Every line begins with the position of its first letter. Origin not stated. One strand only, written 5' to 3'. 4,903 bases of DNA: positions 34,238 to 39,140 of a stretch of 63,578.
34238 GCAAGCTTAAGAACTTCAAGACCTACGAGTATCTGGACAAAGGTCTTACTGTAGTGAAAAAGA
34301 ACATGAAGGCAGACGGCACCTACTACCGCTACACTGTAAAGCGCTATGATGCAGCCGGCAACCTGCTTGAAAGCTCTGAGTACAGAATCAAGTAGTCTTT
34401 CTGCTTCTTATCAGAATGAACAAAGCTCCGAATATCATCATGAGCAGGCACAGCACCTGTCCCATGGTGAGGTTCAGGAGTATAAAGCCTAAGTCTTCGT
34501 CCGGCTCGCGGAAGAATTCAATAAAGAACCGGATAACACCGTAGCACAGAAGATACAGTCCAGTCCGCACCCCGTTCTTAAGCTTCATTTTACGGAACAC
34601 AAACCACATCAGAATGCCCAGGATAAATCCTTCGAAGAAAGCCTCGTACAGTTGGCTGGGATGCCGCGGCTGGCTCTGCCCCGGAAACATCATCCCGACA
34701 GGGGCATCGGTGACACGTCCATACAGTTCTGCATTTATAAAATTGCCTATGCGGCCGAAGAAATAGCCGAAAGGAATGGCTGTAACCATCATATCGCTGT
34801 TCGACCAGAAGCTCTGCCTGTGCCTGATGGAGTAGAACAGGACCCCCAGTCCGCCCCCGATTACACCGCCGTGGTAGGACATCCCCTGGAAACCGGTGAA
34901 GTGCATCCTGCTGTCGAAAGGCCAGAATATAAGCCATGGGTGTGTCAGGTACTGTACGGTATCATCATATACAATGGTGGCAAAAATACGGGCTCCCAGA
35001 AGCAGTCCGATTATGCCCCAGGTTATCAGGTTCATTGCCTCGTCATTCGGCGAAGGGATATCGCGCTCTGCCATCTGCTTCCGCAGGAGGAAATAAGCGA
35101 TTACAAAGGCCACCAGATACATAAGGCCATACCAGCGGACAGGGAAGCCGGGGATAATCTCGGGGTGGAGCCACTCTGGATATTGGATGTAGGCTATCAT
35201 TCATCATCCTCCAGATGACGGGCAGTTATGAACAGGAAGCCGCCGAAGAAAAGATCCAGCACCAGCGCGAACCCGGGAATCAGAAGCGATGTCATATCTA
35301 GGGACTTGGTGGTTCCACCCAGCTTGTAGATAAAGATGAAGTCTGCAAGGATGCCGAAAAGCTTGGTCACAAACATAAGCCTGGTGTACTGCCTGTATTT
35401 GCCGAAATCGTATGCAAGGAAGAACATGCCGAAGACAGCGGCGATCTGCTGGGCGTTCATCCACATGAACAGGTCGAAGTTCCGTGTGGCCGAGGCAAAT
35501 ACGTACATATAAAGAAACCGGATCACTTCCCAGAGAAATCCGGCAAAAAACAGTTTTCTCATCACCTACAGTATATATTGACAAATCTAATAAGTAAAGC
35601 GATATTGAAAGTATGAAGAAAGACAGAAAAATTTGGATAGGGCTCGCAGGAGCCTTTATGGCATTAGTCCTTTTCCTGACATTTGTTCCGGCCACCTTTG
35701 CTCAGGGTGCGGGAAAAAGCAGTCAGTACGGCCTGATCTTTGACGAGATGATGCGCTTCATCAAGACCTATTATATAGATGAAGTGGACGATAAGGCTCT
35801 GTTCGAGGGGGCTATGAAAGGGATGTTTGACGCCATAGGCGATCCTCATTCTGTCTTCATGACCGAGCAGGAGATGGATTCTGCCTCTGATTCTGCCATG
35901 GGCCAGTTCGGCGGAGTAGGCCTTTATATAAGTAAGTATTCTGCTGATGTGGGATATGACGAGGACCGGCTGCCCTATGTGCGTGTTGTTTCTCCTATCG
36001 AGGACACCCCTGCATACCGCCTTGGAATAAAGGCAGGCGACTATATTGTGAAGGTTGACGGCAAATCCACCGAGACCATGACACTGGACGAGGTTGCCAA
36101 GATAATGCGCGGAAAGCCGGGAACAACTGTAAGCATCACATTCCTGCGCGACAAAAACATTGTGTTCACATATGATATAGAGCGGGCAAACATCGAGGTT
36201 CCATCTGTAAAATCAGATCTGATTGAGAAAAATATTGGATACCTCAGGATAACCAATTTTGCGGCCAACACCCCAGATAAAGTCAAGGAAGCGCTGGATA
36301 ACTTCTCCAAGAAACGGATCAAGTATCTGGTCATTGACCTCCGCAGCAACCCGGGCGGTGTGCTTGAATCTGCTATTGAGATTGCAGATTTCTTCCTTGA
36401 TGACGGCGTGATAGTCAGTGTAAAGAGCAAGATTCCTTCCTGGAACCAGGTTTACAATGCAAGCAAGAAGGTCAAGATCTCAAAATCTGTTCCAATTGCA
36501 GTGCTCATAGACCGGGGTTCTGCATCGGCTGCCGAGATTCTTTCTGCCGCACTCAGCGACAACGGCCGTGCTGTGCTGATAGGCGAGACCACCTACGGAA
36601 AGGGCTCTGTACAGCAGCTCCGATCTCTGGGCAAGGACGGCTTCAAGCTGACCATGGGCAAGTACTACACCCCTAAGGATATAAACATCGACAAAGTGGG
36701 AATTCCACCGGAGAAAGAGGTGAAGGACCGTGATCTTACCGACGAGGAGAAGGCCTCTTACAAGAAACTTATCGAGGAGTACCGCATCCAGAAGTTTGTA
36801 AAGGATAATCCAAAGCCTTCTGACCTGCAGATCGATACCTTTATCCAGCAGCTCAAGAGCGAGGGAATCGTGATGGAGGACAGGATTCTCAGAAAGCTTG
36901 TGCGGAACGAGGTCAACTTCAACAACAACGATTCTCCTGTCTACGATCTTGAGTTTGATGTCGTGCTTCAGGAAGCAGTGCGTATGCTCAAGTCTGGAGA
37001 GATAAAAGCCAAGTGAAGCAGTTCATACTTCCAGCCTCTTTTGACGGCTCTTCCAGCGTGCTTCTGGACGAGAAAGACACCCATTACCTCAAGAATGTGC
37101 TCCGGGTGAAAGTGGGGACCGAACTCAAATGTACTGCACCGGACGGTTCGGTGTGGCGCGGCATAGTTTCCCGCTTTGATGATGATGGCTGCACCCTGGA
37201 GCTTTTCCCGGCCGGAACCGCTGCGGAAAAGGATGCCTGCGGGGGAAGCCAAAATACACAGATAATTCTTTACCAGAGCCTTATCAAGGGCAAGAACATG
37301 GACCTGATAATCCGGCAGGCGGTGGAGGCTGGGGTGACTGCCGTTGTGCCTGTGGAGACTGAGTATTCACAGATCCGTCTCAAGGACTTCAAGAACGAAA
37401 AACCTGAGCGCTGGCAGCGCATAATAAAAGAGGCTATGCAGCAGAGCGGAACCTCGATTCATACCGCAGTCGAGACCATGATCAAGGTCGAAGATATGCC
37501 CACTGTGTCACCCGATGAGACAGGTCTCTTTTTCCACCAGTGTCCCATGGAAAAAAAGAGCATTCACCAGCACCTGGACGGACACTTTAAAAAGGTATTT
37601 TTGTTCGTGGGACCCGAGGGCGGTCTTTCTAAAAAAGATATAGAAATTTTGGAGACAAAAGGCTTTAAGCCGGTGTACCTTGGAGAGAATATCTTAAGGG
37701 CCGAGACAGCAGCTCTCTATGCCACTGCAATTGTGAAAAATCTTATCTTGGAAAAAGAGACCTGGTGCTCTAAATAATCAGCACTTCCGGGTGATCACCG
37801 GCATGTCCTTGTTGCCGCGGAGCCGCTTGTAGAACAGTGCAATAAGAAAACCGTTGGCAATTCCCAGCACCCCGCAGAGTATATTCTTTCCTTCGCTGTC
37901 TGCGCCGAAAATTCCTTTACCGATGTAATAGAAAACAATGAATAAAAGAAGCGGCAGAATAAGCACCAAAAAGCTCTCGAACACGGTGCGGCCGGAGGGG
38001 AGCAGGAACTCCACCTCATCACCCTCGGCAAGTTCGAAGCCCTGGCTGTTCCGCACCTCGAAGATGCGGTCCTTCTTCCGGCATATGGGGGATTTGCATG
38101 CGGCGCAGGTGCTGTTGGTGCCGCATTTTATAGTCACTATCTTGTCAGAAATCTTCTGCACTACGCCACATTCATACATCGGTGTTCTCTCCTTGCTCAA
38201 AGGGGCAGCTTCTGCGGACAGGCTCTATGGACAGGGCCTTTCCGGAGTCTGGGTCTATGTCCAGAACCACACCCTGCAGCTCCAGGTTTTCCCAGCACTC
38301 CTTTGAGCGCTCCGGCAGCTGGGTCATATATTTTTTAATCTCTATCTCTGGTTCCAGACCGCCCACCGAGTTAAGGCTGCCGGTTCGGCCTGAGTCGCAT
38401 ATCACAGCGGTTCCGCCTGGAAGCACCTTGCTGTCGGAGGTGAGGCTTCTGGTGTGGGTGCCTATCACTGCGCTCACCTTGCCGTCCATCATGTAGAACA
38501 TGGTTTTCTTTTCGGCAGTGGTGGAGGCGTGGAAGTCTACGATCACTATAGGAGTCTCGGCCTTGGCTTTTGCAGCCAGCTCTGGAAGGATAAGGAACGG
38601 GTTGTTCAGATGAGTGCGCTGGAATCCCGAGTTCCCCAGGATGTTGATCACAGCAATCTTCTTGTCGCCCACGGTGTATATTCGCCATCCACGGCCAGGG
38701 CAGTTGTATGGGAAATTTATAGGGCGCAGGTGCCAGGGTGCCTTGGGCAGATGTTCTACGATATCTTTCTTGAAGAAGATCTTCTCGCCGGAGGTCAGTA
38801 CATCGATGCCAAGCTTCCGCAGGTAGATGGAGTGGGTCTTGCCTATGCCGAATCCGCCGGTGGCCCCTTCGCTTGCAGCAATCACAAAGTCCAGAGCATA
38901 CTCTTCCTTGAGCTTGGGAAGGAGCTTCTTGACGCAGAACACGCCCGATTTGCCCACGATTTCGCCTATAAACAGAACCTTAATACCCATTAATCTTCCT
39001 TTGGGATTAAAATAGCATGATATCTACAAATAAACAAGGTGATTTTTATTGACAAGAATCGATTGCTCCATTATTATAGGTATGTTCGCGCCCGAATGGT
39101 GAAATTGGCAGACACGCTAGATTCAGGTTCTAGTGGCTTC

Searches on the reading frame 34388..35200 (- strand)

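Call 19: search_protein_families(library=pfam, proteins=[window:34388-35200:-], max_evalue=0.001)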
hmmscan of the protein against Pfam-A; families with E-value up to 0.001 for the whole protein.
window:34388-35200:- (270 aa): 1 family
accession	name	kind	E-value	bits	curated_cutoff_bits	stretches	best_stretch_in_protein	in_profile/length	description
PF01790.23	LGT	-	5.2e-66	222.8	24.9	1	16-263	6-239/240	Prolipoprotein diacylglyceryl transferase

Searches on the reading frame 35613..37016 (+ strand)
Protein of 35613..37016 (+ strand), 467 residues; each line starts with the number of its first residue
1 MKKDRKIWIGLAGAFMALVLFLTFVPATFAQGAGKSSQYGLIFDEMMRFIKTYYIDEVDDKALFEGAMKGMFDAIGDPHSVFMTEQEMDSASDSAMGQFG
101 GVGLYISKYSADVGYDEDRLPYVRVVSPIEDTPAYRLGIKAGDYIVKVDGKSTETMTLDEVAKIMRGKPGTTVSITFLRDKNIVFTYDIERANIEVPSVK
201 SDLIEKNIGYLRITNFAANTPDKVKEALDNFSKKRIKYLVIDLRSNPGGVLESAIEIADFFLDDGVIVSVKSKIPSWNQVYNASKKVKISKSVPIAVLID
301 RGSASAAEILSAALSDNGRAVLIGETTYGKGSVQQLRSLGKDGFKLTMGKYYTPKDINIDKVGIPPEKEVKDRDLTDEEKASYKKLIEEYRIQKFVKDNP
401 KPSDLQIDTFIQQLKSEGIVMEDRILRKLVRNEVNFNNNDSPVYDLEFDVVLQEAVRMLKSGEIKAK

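Call 19: search_protein_families(library=pfam, proteins=[window:35613-37016:+], max_evalue=0.001)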
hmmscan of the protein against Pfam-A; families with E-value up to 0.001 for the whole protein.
window:35613-37016:+ (467 aa): 5 families
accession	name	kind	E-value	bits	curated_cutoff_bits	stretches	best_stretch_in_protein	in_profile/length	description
PF03572.23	Peptidase_S41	-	7.1e-50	169.3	24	1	207-369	1-164/165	Peptidase family S41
PF17820.7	PDZ_6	-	1.3e-13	50.9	27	1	125-179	2-54/54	PDZ domain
PF13180.12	PDZ_2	-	1e-10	42.2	27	1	122-182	13-72/80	PDZ domain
PF22694.1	CtpB_N-like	-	1.2e-09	38.9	27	1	46-85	44-83/85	Activating protease CtpB N-terminal domain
PF00595.29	PDZ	-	2.3e-08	34.7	23.2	1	113-176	23-79/81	PDZ domain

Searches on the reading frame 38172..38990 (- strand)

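Call 19: search_protein_families(library=pfam, proteins=[window:38172-38990:-], max_evalue=0.001)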
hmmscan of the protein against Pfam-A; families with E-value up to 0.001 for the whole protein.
window:38172-38990:- (272 aa): 1 family
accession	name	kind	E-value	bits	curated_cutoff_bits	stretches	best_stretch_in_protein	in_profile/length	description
PF13277.11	YmdB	-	2.1e-86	289.7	27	1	6-258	1-253/253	YmdB-like protein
